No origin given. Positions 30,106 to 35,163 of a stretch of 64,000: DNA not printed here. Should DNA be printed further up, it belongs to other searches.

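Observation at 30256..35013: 1,585-aa surface protein combining lamin-tail-domain repeats with a two-HKD phospholipase-D-family nuclease module and Ca-binding TSP3-like repeats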

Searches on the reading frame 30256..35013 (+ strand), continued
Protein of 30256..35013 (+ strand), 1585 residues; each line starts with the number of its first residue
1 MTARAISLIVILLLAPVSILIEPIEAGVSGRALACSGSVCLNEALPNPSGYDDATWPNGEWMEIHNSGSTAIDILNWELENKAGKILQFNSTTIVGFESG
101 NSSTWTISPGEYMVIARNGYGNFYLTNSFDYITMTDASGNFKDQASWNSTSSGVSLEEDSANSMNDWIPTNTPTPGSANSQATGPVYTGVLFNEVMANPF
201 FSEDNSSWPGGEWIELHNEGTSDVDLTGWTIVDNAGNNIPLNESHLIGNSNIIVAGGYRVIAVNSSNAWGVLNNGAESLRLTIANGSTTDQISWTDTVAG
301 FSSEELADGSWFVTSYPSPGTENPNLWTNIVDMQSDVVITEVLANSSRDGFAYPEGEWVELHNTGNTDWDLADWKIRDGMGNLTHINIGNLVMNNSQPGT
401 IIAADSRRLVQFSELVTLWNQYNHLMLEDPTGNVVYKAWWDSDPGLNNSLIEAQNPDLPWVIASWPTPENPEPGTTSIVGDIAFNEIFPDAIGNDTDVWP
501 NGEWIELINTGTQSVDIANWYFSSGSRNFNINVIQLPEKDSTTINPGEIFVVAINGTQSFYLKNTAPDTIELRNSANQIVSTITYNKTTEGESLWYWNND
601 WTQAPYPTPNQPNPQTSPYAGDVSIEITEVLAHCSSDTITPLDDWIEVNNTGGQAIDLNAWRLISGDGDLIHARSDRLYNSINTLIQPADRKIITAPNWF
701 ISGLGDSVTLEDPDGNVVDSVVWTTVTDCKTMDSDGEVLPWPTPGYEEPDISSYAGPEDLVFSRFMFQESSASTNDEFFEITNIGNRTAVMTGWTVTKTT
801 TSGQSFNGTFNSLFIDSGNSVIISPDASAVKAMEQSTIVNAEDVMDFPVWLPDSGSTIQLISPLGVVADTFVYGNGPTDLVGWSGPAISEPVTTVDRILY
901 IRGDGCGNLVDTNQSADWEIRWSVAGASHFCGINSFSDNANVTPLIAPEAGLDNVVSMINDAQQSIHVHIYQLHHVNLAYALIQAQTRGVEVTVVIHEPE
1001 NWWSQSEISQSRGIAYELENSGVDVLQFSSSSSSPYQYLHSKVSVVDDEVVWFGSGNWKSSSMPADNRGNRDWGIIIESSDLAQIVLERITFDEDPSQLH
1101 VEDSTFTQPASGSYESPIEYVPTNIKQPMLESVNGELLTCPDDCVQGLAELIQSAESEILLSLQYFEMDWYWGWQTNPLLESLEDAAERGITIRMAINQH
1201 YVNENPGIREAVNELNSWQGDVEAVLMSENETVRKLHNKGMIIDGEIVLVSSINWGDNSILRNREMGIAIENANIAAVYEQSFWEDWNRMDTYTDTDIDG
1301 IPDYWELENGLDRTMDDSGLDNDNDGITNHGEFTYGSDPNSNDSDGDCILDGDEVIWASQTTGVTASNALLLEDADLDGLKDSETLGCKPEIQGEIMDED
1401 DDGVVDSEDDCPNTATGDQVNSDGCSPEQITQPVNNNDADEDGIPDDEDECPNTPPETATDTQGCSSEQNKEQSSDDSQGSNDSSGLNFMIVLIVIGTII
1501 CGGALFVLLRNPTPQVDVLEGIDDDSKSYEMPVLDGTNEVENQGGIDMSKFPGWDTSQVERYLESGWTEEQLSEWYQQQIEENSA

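Call 9: find_homologous_proteins(query=window:30256-35013:+, max_evalue=0.00001)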
Query window:30256-35013:+ (1585 aa): 235 proteins with E <= 0.00001 among 8000 candidates; the best 120 are listed.
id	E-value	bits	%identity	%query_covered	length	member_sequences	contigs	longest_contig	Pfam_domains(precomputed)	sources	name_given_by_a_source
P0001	0.0e+0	3628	100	100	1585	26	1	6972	PF00932.26,PF13091.13,PF11495.15,PF00614.29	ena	-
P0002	0.0e+0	2880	78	99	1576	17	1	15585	PF00932.26,PF13091.13,PF00614.29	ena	-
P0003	0.0e+0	2843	76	99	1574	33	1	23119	PF00932.26,PF13091.13,PF00614.29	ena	-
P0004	0.0e+0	2545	69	99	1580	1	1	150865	PF00932.26,PF13091.13,PF11495.15,PF00614.29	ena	-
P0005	0.0e+0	2352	65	100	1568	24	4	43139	PF00932.26,PF13091.13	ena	-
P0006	0.0e+0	2307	63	100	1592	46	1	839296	PF00932.26,PF13091.13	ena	-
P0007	0.0e+0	2295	64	98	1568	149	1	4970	PF00932.26,PF13091.13,PF03495.20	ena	-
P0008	0.0e+0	2295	63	100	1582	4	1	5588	PF00932.26,PF13091.13,PF11495.15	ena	-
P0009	0.0e+0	2290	63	100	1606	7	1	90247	PF00932.26,PF13091.13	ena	-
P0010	0.0e+0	2287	63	100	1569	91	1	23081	PF00932.26,PF13091.13,PF11495.15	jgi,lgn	jgi:phosphatidylserine/phosphatidylglycerophosphate/cardiolipin synthase-like enzyme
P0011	0.0e+0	2278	63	100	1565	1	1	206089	PF00932.26,PF13091.13,PF11495.15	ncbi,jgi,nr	ncbi:MAG: lamin tail domain-containing protein [Candidatus Poseidoniaceae archaeon]|jgi:phosphatidyl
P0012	0.0e+0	2278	63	100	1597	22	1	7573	PF00932.26,PF13091.13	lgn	-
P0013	0.0e+0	2273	63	100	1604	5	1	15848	PF00932.26,PF13091.13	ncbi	-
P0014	0.0e+0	2258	62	100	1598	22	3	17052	PF00932.26,PF13091.13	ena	-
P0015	0.0e+0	2255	62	98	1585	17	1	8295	PF00932.26,PF13091.13,PF11495.15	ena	-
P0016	0.0e+0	2254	63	100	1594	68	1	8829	PF00932.26,PF13091.13,PF11495.15,PF00614.29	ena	-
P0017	0.0e+0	2241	62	100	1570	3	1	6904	PF00932.26,PF13091.13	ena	-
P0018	0.0e+0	2239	61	100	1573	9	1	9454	PF00932.26,PF13091.13,PF11495.15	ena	-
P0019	0.0e+0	2231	63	99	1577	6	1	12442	PF00932.26,PF13091.13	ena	-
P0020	0.0e+0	2213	62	100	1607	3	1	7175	PF00932.26,PF13091.13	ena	-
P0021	0.0e+0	2207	61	100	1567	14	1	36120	PF00932.26,PF13091.13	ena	-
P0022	0.0e+0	2185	61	100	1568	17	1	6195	PF00932.26,PF13091.13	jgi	jgi:phosphatidylserine/phosphatidylglycerophosphate/cardiolipin synthase-like enzyme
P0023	0.0e+0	2184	61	100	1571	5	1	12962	PF00932.26,PF13091.13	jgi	jgi:phosphatidylserine/phosphatidylglycerophosphate/cardiolipin synthase-like enzyme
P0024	0.0e+0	2178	61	100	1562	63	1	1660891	PF00932.26,PF13091.13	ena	-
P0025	0.0e+0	2170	61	99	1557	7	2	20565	PF00932.26,PF13091.13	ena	-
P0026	0.0e+0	2170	61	99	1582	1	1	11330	PF00932.26,PF13091.13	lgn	-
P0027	0.0e+0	2162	61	100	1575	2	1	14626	PF00932.26,PF13091.13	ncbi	-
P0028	0.0e+0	2162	61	99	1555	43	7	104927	PF00932.26,PF13091.13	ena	-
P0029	0.0e+0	2160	60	100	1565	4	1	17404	PF00932.26,PF13091.13,PF11495.15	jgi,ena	-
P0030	0.0e+0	2148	60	100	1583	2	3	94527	PF00932.26,PF13091.13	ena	-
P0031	0.0e+0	2145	60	100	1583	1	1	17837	PF00932.26,PF13091.13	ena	-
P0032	0.0e+0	2143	60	100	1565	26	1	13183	PF00932.26,PF13091.13,PF00614.29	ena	-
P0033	0.0e+0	2141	60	100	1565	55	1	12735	PF00932.26,PF13091.13,PF00614.29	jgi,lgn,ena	-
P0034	0.0e+0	2049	58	100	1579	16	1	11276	PF00932.26,PF13091.13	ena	-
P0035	0.0e+0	2045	57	100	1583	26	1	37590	PF00932.26,PF13091.13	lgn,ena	-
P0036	0.0e+0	1991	56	98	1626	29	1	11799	PF00932.26,PF13091.13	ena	-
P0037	0.0e+0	1976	60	91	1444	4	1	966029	PF00932.26,PF13091.13,PF11495.15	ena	-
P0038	0.0e+0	1973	56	100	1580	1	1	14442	PF00932.26,PF13091.13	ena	-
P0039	0.0e+0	1418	64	60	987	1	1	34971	PF00932.26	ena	-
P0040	0.0e+0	1407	43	100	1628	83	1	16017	PF00932.26,PF13091.13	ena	-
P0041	0.0e+0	1392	43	100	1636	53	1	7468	PF00932.26,PF13091.13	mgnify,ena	mgnify:FL=1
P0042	0.0e+0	1388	43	100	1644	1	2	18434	PF00932.26,PF13091.13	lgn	-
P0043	0.0e+0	1387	43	100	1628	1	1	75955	PF00932.26,PF13091.13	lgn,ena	-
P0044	0.0e+0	1386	43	100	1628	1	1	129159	PF00932.26,PF13091.13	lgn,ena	-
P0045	0.0e+0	1386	44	100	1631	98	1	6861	PF00932.26,PF13091.13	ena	-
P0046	0.0e+0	1386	43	100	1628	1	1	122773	PF00932.26,PF13091.13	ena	-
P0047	0.0e+0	1385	43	100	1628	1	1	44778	PF00932.26,PF13091.13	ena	-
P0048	0.0e+0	1385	43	100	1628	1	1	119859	PF00932.26,PF13091.13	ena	-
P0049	0.0e+0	1384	43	100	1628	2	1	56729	PF00932.26,PF13091.13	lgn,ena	-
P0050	0.0e+0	1383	43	100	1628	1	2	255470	PF00932.26,PF13091.13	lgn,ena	-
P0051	0.0e+0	1383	42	99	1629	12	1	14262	PF00932.26,PF13091.13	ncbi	-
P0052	0.0e+0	1373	43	99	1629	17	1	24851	PF00932.26,PF13091.13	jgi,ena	-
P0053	0.0e+0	1372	42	98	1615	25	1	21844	PF00932.26,PF13091.13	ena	-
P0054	0.0e+0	1372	43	98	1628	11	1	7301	PF00932.26,PF13091.13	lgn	-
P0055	0.0e+0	1371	42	100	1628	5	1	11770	PF00932.26,PF13091.13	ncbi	-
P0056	0.0e+0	1371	42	100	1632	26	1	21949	PF00932.26,PF13091.13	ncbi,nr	ncbi:MAG: hypothetical protein HOL22_07790 [Euryarchaeota archaeon]|nr:hypothetical protein [Euryarc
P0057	0.0e+0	1370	43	99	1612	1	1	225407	PF00932.26,PF13091.13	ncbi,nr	ncbi:MAG: lamin tail domain-containing protein [archaeon]|nr:lamin tail domain-containing protein [a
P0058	0.0e+0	1370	43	98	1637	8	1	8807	PF00932.26,PF13091.13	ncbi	-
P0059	0.0e+0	1369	42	100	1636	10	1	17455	PF00932.26,PF13091.13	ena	-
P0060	0.0e+0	1369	43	99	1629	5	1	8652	PF00932.26,PF13091.13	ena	-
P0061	0.0e+0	1369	42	100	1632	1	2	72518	PF00932.26,PF13091.13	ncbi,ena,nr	ncbi:MAG TPA: lamin tail domain-containing protein [Candidatus Poseidoniaceae archaeon]|nr:lamin tai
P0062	0.0e+0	1369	42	98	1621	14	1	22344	PF00932.26,PF13091.13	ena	-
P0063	0.0e+0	1369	43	99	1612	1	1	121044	PF00932.26,PF13091.13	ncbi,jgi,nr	ncbi:MAG: lamin tail domain-containing protein [archaeon]|nr:lamin tail domain-containing protein [a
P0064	0.0e+0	1365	42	99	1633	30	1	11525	PF00932.26,PF13091.13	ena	-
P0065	0.0e+0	1365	42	100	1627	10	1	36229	PF00932.26,PF13091.13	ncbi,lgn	-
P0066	0.0e+0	1364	42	98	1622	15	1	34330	PF00932.26,PF13091.13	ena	-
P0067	0.0e+0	1364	42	99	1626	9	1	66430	PF00932.26,PF13091.13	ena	-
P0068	0.0e+0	1364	42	98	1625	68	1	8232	PF00932.26,PF13091.13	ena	-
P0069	0.0e+0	1363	41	100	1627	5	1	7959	PF00932.26,PF13091.13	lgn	-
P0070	0.0e+0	1362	42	98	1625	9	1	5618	PF00932.26,PF13091.13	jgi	-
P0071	0.0e+0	1360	42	100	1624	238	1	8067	PF00932.26,PF13091.13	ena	-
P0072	0.0e+0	1360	42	98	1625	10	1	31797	PF00932.26,PF13091.13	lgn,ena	-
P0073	0.0e+0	1359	43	98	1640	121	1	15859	PF00932.26,PF13091.13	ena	-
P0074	0.0e+0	1357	43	100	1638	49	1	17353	PF00932.26,PF13091.13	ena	-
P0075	0.0e+0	1357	42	100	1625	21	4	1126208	PF00932.26,PF13091.13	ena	-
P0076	0.0e+0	1354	43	99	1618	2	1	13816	PF00932.26,PF13091.13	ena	-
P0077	0.0e+0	1354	42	98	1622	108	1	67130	PF00932.26,PF13091.13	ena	-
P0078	0.0e+0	1352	43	99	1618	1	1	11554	PF00932.26,PF13091.13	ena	-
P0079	0.0e+0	1352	43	100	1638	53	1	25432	PF00932.26,PF13091.13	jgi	-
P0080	0.0e+0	1351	41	99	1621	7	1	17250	PF00932.26,PF13091.13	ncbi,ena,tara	tara:strand:+ start:159 stop:5024 length:4866 start_codon:yes stop_codon:yes gene_type:complete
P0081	0.0e+0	1349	42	100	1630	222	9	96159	PF00932.26,PF13091.13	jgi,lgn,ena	jgi:phosphatidylserine/phosphatidylglycerophosphate/cardiolipin synthase-like enzyme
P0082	0.0e+0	1349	42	99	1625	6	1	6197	PF00932.26,PF13091.13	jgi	-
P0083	0.0e+0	1349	43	99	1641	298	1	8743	PF00932.26,PF13091.13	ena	-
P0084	0.0e+0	1348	41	100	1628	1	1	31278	PF00932.26,PF13091.13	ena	-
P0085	0.0e+0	1347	43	99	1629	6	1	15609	PF00932.26,PF13091.13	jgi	-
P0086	0.0e+0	1347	41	100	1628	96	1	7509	PF00932.26,PF13091.13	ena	-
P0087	0.0e+0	1346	41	100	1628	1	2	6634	PF00932.26,PF13091.13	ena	-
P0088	0.0e+0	1346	41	100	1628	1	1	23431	PF00932.26,PF13091.13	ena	-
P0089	0.0e+0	1346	43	98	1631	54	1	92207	PF00932.26,PF13091.13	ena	-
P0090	0.0e+0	1345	42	100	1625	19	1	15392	PF00932.26,PF13091.13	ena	-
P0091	0.0e+0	1344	42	98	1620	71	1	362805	PF00932.26,PF13091.13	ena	-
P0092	0.0e+0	1344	41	100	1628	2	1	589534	PF00932.26,PF13091.13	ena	-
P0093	0.0e+0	1344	42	99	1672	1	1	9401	PF00932.26,PF13091.13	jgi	jgi:phosphatidylserine/phosphatidylglycerophosphate/cardiolipin synthase-like enzyme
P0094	0.0e+0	1343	42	100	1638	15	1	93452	PF00932.26,PF13091.13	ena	-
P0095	0.0e+0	1343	42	98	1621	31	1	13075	PF00932.26,PF13091.13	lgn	-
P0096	0.0e+0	1342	41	100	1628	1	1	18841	PF00932.26,PF13091.13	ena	-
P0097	0.0e+0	1342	43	99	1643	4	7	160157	PF00932.26,PF13091.13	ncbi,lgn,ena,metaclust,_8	metaclust:\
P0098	0.0e+0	1342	42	99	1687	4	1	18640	PF00932.26,PF13091.13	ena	-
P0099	0.0e+0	1340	42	99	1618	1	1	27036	PF00932.26,PF13091.13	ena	-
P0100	0.0e+0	1340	42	99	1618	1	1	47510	PF00932.26,PF13091.13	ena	-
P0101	0.0e+0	1338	42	99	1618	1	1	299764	PF00932.26,PF13091.13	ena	-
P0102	0.0e+0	1337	43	98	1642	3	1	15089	PF00932.26,PF13091.13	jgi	jgi:phosphatidylserine/phosphatidylglycerophosphate/cardiolipin synthase-like enzyme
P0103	0.0e+0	1337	43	100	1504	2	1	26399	PF00932.26,PF13091.13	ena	-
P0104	0.0e+0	1337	42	99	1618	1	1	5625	PF00932.26,PF13091.13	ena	-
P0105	0.0e+0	1336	42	99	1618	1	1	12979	PF00932.26,PF13091.13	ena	-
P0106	0.0e+0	1335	42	100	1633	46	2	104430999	PF00932.26,PF13091.13,PF18884.6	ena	-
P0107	0.0e+0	1334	41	98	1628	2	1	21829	PF00932.26,PF13091.13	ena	-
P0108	0.0e+0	1334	42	99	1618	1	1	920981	PF00932.26,PF13091.13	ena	-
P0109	0.0e+0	1334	42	99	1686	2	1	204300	PF00932.26,PF13091.13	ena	-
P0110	0.0e+0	1334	43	100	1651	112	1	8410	PF00932.26,PF13091.13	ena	-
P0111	0.0e+0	1333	43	100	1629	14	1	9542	PF00932.26,PF13091.13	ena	-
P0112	0.0e+0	1333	42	99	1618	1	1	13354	PF00932.26,PF13091.13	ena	-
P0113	0.0e+0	1332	44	99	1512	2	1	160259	PF00932.26,PF13091.13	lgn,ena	-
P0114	0.0e+0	1331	42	100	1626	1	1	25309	PF00932.26,PF13091.13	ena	-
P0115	0.0e+0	1331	42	99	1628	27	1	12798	PF00932.26,PF13091.13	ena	-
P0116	0.0e+0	1329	41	99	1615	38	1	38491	PF00932.26,PF13091.13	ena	-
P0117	0.0e+0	1329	42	99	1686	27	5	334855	PF00932.26,PF13091.13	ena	-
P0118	0.0e+0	1329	43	99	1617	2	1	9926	PF00932.26,PF13091.13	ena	-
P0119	0.0e+0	1328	42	99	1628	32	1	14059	PF00932.26,PF13091.13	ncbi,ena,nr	ncbi:MAG: Cardiolipin synthase B [Euryarchaeota archaeon UBA443]|nr:MAG: Cardiolipin synthase B [Eur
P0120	0.0e+0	1328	42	99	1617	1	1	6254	PF00932.26,PF13091.13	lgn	-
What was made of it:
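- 30256..35013 (+): LTD-PLD gene, 1585 aa, complete ORF. Poseidoniaceae where a name is given (call 9).
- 34132..34695 (+): Acidic TSP3-like stalk (aa 1293-1480): six DxDxDG motifs and two CPNT...GC pairs. One orthologue carries a precomputed PF18884 (TSP3_bac) annotation (call 9).
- On Thrombospondin type-3 / bacterial TSP3 calcium-binding repeats: One orthologue carries a precomputed TSP3_bac annotation (call 9).
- Closest known: Bacterial cardiolipin synthases ClsA/ClsB. Same: This is the name some databases give to relatives (call 9).
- Source annotations call relatives 'cardiolipin synthase-like' (call 9). COG-style names attached to relatives (call 9).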

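Call 20: find_encoding_contigs(protein=P0024, flank=10000, max_places=2)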
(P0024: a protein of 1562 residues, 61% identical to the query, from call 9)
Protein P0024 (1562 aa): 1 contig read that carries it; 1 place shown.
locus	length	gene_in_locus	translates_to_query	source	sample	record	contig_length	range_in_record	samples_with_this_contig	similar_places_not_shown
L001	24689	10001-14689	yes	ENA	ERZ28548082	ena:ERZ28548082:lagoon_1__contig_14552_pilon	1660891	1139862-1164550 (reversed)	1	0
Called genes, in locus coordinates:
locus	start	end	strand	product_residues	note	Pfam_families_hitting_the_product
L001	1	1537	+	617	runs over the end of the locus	-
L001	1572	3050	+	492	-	PF01970:TctA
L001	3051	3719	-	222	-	PF01895:PhoU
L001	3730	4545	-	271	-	PF00005:ABC_tran, PF02463:SMC_N (faint), PF13304:AAA_21 (faint)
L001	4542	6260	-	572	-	PF00528:BPD_transp_1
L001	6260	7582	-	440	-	PF00528:BPD_transp_1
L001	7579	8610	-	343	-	PF04014:MazE_antitoxin, PF01895:PhoU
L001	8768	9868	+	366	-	PF12849:PBP_like_2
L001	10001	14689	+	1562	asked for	PF00932:LTD, PF13091:PLDc_2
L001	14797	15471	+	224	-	PF01027:Bax1-I, PF12811:BaxI_1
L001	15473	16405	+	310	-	PF14226:DIOX_N, PF03171:2OG-FeII_Oxy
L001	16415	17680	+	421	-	PF02885:Glycos_trans_3N, PF00591:Glycos_transf_3, PF07831:PYNP_C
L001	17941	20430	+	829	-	PF02412:TSP_3 (weak)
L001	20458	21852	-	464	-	PF01370:Epimerase, PF08338:DUF1731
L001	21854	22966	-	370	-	-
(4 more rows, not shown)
